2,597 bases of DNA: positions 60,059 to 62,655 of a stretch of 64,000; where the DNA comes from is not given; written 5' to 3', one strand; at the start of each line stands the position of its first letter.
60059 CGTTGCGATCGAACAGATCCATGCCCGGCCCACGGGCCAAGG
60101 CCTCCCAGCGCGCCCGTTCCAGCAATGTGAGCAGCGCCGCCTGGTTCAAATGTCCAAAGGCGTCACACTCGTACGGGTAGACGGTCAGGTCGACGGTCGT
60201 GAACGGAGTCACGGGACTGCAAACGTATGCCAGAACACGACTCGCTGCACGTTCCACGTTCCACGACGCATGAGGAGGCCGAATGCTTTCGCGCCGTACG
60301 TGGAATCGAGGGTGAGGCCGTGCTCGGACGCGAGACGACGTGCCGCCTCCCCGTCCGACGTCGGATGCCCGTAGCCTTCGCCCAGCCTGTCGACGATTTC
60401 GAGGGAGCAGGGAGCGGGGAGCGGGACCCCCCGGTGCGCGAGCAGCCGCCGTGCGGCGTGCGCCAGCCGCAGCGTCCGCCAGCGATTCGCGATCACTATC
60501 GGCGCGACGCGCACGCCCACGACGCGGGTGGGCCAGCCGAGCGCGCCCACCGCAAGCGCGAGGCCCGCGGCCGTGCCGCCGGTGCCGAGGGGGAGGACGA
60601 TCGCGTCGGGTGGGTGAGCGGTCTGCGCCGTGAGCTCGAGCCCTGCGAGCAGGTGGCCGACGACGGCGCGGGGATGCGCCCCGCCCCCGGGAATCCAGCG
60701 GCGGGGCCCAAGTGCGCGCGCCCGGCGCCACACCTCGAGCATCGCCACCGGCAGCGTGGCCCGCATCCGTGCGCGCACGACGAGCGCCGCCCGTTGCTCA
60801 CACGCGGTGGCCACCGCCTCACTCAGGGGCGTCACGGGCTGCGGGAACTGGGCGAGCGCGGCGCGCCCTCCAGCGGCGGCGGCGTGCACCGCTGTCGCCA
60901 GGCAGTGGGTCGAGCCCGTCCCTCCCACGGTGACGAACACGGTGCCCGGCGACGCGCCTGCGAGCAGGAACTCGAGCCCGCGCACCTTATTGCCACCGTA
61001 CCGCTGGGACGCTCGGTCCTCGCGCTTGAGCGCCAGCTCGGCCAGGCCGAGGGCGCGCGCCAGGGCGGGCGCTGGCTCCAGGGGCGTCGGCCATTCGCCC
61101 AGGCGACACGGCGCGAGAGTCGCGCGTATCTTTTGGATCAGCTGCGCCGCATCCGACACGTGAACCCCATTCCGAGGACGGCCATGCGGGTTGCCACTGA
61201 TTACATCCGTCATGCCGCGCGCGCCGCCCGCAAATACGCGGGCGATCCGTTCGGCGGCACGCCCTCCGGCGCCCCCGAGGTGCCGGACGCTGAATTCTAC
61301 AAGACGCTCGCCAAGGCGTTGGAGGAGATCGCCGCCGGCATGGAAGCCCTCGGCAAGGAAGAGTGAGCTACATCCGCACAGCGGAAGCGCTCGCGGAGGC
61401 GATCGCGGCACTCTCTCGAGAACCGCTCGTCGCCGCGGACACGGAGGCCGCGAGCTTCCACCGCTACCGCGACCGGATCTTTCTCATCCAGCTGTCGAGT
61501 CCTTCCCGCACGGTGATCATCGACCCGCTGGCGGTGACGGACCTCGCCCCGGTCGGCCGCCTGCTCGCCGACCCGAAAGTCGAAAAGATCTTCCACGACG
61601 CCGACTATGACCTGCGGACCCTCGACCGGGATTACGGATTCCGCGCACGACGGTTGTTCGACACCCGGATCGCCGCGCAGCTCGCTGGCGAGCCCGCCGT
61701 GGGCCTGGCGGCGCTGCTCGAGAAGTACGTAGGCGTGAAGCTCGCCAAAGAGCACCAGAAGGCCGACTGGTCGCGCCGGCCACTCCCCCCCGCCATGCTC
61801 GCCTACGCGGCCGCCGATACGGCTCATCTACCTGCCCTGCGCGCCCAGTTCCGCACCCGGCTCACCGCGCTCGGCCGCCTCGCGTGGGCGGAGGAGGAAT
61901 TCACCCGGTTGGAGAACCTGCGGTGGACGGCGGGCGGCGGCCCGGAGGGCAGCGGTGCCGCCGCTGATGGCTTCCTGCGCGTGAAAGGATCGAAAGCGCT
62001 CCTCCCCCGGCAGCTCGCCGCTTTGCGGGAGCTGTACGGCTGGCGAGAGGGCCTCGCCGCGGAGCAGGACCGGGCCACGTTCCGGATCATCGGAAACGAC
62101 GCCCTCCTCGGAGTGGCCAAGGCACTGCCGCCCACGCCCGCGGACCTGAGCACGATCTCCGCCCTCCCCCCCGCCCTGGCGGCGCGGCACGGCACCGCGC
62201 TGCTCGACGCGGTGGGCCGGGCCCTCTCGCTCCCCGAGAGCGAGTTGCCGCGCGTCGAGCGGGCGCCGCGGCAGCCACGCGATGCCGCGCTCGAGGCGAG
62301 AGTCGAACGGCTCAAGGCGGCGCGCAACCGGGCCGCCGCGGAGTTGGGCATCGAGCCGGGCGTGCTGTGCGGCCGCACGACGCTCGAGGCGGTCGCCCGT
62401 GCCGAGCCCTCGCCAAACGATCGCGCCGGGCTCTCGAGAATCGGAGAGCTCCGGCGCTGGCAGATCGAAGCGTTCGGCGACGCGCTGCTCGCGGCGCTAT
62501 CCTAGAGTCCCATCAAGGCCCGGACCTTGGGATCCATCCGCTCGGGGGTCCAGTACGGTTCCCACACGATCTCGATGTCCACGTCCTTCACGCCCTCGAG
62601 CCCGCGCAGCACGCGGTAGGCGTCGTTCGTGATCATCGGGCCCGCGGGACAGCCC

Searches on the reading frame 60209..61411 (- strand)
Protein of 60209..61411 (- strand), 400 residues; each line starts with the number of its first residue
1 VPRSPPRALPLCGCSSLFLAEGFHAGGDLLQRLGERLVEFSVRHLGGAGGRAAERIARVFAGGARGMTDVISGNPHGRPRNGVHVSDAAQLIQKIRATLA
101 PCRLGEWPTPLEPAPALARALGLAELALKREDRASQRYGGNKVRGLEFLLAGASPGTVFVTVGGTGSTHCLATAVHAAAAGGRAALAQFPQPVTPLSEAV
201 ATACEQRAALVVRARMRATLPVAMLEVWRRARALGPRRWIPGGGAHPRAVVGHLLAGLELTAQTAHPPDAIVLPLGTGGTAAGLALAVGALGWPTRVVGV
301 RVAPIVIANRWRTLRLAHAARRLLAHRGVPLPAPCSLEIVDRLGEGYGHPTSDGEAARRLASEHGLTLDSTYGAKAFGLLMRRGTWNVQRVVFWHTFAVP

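Call 43: search_protein_families(library=pfam, proteins=[window:60209-61411:-], max_evalue=0.00001)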
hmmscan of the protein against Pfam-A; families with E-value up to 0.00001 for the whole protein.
window:60209-61411:- (400 aa): 1 family
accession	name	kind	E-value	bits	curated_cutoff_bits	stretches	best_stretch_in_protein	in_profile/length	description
PF00291.31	PALP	-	3.2e-30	105.9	35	1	104-396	3-294/295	Pyridoxal-phosphate dependent enzyme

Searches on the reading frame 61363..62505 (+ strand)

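Call 43: search_protein_families(library=pfam, proteins=[window:61363-62505:+], max_evalue=0.00001)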
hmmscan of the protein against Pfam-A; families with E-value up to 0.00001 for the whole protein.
window:61363-62505:+ (380 aa): 2 families
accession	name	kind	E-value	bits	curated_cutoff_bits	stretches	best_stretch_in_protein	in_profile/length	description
PF01612.26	DNA_pol_A_exo1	-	1.9e-42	145.4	23.6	1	3-167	3-172/173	3'-5' exonuclease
PF00570.28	HRDC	-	9.6e-27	93.2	23.8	2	217-284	1-68/68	HRDC domain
